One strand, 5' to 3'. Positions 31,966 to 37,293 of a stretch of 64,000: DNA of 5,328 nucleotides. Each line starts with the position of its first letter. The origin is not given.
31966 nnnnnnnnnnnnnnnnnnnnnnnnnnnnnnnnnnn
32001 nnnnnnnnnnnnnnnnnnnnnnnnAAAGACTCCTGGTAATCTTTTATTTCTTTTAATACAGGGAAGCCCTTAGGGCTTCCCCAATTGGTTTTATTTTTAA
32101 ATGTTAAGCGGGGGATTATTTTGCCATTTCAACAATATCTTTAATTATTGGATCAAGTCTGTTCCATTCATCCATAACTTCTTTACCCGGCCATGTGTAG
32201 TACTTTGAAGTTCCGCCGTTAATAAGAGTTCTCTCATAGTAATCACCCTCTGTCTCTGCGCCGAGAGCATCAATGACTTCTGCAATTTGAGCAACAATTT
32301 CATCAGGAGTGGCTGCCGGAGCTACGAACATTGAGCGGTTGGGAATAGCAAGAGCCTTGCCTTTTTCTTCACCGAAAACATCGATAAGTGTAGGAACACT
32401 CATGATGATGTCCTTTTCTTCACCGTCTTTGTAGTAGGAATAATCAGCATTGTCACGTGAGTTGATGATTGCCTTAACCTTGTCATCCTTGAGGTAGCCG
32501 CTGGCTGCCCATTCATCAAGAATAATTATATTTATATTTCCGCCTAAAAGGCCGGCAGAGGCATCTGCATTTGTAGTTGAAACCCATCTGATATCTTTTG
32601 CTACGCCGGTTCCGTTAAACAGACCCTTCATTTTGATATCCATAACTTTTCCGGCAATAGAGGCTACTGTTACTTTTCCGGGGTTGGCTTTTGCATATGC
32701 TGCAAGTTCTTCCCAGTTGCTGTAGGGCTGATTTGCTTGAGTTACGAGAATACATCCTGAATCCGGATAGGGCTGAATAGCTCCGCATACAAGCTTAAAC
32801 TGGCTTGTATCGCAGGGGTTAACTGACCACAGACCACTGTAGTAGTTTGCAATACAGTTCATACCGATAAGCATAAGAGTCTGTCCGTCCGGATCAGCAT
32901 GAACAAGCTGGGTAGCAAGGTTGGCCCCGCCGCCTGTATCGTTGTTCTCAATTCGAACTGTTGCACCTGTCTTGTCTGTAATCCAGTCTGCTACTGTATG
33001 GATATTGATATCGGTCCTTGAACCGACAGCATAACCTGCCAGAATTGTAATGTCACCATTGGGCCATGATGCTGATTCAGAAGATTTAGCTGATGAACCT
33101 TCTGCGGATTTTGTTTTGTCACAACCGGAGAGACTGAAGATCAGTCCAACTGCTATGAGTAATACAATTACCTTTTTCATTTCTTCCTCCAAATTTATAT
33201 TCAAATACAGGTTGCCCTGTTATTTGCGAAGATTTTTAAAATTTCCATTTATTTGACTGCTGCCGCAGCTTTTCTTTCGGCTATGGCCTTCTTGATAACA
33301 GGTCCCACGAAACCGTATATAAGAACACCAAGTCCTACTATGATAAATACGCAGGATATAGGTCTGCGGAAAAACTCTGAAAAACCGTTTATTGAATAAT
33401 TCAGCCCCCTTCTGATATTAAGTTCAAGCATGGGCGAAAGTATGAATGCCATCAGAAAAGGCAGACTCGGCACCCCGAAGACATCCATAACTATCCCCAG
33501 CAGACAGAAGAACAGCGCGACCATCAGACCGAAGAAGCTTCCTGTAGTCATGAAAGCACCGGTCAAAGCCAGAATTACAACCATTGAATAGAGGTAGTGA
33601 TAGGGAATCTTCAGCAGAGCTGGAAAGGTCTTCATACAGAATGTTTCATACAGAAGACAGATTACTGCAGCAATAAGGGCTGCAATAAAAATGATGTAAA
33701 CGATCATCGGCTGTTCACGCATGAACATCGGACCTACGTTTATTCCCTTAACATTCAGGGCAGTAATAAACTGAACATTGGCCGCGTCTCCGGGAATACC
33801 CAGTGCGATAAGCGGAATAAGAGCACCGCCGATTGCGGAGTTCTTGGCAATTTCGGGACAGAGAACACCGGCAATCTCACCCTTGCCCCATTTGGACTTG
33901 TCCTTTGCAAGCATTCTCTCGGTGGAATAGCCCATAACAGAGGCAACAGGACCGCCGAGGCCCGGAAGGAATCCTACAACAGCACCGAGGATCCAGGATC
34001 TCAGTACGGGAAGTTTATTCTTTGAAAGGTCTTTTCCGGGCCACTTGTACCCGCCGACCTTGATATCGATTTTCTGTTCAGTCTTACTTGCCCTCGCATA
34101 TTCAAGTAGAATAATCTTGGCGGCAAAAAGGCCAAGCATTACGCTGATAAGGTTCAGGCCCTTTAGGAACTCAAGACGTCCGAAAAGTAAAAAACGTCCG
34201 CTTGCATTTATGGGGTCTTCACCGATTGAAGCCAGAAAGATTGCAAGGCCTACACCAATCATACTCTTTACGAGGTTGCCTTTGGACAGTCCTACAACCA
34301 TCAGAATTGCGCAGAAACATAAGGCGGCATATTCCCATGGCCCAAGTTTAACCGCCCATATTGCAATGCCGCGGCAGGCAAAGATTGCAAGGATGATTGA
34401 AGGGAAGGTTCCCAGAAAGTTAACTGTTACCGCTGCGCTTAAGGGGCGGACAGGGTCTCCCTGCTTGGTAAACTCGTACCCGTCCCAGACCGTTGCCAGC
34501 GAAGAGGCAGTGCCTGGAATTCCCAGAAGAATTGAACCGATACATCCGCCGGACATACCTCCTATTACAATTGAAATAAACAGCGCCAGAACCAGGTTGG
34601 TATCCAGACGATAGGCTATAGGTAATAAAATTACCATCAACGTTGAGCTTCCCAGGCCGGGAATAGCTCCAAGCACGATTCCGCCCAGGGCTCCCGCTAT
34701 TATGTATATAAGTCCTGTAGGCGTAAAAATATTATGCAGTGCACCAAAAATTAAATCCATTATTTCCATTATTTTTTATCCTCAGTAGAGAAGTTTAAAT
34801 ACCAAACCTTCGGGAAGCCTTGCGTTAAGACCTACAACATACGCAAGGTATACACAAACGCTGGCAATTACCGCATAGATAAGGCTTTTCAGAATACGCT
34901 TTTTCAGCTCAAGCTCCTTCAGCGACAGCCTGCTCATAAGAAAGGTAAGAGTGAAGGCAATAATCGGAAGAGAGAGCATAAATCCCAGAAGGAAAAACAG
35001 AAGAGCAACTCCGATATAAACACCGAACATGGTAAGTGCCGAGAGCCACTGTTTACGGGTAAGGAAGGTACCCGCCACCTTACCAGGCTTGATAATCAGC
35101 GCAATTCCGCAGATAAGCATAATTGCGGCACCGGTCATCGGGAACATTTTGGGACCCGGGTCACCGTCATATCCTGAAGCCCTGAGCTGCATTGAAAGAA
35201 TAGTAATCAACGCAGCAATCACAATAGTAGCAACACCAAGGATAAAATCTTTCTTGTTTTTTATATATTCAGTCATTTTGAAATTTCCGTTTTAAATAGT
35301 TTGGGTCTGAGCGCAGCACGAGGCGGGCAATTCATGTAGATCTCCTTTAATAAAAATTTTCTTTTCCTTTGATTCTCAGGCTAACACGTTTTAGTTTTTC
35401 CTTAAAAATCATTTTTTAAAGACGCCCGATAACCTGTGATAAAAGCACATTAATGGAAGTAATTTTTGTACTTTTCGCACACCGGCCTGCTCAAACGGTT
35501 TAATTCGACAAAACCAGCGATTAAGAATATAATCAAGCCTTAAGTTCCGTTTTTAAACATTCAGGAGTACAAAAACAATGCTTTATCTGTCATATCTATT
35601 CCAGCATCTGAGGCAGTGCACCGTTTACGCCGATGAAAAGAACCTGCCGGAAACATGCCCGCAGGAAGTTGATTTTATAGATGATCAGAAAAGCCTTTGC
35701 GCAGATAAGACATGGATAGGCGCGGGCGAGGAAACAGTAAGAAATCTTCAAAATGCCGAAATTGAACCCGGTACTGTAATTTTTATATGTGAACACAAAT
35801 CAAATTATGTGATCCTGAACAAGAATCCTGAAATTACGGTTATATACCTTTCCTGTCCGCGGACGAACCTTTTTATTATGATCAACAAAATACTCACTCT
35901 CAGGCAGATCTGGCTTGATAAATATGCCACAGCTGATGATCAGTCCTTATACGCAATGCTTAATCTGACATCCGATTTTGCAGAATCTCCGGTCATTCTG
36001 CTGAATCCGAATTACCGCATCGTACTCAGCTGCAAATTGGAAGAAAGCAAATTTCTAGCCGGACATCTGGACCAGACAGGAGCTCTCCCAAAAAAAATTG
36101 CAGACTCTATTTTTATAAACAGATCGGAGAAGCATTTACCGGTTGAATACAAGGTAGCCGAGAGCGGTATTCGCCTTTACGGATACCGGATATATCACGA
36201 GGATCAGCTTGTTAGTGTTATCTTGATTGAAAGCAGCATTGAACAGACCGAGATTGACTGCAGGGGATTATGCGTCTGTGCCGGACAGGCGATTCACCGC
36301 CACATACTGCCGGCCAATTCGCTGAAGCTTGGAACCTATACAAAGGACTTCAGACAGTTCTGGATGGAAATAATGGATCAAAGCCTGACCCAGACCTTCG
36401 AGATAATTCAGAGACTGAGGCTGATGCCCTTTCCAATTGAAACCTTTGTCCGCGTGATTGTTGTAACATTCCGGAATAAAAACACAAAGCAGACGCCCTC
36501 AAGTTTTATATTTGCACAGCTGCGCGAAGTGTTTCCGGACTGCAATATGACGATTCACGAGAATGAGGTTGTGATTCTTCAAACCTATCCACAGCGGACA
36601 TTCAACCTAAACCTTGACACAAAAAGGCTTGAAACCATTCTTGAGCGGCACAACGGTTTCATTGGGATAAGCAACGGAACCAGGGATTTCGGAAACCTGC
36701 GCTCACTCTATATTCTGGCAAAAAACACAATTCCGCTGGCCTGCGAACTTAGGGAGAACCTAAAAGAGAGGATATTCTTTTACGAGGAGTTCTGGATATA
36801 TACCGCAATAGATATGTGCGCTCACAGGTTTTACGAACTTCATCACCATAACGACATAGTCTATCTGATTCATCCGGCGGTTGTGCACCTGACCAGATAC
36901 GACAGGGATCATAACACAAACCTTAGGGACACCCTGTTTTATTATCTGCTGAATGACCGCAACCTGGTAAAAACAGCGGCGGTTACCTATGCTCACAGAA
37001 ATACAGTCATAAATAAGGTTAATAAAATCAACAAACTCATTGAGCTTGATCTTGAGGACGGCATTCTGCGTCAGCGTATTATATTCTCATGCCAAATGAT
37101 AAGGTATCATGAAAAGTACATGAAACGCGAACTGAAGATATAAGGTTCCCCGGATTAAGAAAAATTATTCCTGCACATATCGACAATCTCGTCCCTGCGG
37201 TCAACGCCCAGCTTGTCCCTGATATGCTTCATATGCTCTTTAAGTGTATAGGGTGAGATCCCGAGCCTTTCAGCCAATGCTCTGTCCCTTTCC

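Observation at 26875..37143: Single-strand gene string from a PucR-regulated TTT transporter through MmgE/PrpD-like and CapA-like genes into an orphan glycyl-radical enzyme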

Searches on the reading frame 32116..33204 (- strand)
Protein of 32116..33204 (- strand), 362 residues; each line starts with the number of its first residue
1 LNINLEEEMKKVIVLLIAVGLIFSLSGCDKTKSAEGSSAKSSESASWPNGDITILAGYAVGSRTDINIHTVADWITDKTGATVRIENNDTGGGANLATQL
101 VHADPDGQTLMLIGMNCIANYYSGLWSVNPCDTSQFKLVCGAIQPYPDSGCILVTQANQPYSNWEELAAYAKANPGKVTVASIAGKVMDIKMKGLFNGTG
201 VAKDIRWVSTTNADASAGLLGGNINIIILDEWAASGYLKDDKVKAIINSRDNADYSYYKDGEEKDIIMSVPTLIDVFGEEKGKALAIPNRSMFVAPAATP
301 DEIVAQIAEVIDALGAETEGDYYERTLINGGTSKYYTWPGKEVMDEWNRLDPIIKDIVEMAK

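Call 3: search_protein_families(library=pfam, proteins=[window:32116-33204:-])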
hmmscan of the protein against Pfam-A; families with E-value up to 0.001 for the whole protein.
window:32116-33204:- (362 aa): 1 family
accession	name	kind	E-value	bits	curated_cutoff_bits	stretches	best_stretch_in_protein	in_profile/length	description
PF03401.19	TctC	-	4.9e-17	62.8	27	1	70-356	4-271/274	Tripartite tricarboxylate transporter family receptor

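Call 4: search_protein_families(library=ncbifam, proteins=[window:32116-33204:-])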
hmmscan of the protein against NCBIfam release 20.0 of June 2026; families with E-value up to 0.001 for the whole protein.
window:32116-33204:- (362 aa): 0 families

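Call 38: search_solved_structures(query=window:32116-33204:-, max_evalue=0.001)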
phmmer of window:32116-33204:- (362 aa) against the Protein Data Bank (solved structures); distinct sequences matched with E-value up to 0.001: 9.
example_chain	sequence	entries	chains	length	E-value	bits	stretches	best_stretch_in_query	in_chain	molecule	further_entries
8hka_A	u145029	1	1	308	4.6e-11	45.6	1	52-228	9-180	Periplasmic terephthalate binding protein (TBP)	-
8hk9_D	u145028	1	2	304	5e-11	45.5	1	53-228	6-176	Periplasmic terephthalate binding protein (TBP)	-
8hkb_A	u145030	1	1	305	5.1e-11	45.4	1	53-228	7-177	Periplasmic terephthalate binding protein (TBP)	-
7ndr_A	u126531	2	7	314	2e-09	40.2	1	49-247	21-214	Tripartite tricarboxylate transporter substrate binding protein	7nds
2f5x_A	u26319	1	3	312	4.7e-08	35.7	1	43-190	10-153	BugD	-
2qpq_A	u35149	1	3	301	8.5e-07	31.6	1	46-247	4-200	protein Bug27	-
2dvz_A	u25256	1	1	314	2.7e-06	29.9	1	45-229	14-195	Putative exported protein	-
25hk_A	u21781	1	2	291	5.5e-06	28.9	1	42-246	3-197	Tripartite tricarboxylate transporter substrate binding protein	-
6hke_A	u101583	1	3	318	5.7e-05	25.6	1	45-112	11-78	Possible TctC subunit of the Tripartite Tricarboxylate Transport(TTT) Family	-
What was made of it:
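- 32116..33204 (-): tctC, solute-binding lipoprotein (probable true start ATG at 33180; lipobox LSGC). The nearest solved structures are distant (terephthalate-binding protein, 46 bits; call 38).
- On Tripartite tricarboxylate transporter (TTT): Only distant matches to binding proteins with known ligands (call 38).
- Closest known: Tripartite tricarboxylate transporter TctCBA. Different: The binding protein is only distantly related to any with a known ligand (46 bits or less to the terephthalate-, aspartate- or nicotinate/citrate-binding proteins; call 38).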

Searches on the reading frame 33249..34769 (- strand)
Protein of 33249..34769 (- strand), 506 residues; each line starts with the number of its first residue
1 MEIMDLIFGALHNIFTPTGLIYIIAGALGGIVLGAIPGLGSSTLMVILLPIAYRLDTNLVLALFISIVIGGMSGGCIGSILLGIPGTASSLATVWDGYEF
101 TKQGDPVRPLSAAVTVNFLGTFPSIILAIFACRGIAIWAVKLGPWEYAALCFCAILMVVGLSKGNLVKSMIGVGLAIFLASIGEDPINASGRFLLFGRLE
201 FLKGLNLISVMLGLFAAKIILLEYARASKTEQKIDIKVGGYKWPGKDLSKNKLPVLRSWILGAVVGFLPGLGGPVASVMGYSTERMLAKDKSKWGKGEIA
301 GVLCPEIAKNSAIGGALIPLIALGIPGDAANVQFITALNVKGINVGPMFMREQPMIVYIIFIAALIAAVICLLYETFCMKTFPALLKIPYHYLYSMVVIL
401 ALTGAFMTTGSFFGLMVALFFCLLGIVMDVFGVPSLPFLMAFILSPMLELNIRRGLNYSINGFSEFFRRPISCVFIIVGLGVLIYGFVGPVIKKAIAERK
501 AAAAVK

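Call 3: search_protein_families(library=pfam, proteins=[window:33249-34769:-])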
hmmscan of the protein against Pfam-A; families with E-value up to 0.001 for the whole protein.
window:33249-34769:- (506 aa): 1 family
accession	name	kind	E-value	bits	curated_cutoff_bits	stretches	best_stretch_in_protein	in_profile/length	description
PF01970.21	TctA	-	1.8e-108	363.3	28.9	1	20-439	1-422/423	Tripartite tricarboxylate transporter TctA family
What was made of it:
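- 33249..34769 (-): tctA, large membrane subunit of the transporter. PF01970 363 bits (call 3).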

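Call 4: search_protein_families(library=ncbifam, proteins=[window:33249-34769:-])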
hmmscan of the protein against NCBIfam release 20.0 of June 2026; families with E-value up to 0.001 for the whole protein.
window:33249-34769:- (506 aa): 0 families

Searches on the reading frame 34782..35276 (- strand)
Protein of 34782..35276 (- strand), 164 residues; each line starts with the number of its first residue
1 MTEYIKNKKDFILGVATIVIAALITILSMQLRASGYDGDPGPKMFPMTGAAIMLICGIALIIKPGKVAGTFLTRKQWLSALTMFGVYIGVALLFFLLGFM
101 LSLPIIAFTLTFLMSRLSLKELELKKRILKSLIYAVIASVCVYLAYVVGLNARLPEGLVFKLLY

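Call 3: search_protein_families(library=pfam, proteins=[window:34782-35276:-])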
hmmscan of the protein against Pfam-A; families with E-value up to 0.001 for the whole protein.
window:34782-35276:- (164 aa): 1 family
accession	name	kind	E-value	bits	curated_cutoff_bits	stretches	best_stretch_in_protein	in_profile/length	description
PF07331.16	TctB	-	1.9e-14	54.4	29.1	1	12-155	2-137/137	Tripartite tricarboxylate transporter TctB family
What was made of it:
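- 34782..35276 (-): tctB, small membrane subunit of a tripartite tricarboxylate transporter. PF07331 54 bits (call 3).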

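Call 4: search_protein_families(library=ncbifam, proteins=[window:34782-35276:-])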
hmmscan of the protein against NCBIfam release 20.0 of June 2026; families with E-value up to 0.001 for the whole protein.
window:34782-35276:- (164 aa): 0 families

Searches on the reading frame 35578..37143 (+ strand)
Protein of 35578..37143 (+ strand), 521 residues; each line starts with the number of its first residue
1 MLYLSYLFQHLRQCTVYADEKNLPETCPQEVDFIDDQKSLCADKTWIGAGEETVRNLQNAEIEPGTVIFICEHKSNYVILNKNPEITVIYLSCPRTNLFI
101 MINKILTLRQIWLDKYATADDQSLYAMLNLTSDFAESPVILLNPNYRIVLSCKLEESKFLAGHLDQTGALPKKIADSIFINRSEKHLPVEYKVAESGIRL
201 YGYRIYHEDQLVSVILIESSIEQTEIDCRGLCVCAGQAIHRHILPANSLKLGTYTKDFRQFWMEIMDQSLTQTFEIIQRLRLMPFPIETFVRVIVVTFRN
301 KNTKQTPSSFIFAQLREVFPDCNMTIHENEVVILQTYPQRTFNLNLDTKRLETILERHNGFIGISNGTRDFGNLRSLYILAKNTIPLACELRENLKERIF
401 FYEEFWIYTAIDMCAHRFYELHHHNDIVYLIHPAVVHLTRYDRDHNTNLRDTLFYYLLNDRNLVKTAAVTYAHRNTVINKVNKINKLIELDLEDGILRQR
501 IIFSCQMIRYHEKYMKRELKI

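Call 3: search_protein_families(library=pfam, proteins=[window:35578-37143:+])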
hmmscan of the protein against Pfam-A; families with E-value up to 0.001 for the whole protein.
window:35578-37143:+ (521 aa): 2 families
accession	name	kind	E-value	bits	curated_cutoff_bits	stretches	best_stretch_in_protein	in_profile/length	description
PF13556.12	HTH_30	-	3.1e-10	40.1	27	1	449-495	1-47/59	PucR C-terminal helix-turn-helix domain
PF17853.6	GGDEF_2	-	0.00072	20.2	24.5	0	275-384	7-113/116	GGDEF-like domain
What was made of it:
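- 35578..37143 (+): PucR-family transcriptional regulator (521 aa), divergent from tctB. HTH_30 40 bits and a weak GGDEF_2-like match (call 3).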

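Call 4: search_protein_families(library=ncbifam, proteins=[window:35578-37143:+])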
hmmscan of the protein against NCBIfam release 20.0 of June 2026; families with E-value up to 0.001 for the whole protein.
window:35578-37143:+ (521 aa): 4 families
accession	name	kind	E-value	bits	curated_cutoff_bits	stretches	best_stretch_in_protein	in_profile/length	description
NF058503.1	SprTransRegAdeR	equivalog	4e-07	29.4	700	1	230-494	123-385/403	sporulation transcriptional activator AdeR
NF045769.1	TransActPmfR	equivalog_domain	4.1e-05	22.4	800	1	441-488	396-442/470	transcciptional activator PmfR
NF008550.0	PRK11477.1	equivalog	0.00034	19.6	612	0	443-494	317-368/385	CdaR family transcriptional regulator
NF050824.1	TransRegRv1453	equivalog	0.00051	19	600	1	446-498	339-391/404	Rv1453 family transcriptional regulator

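Call 39: search_solved_structures(query=window:35578-37143:+, max_evalue=0.01)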
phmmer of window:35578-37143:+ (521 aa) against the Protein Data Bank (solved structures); distinct sequences matched with E-value up to 0.01: 0.
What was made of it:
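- Tried and rejected: TctC and PucR gave nothing useful (calls 38, 39).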
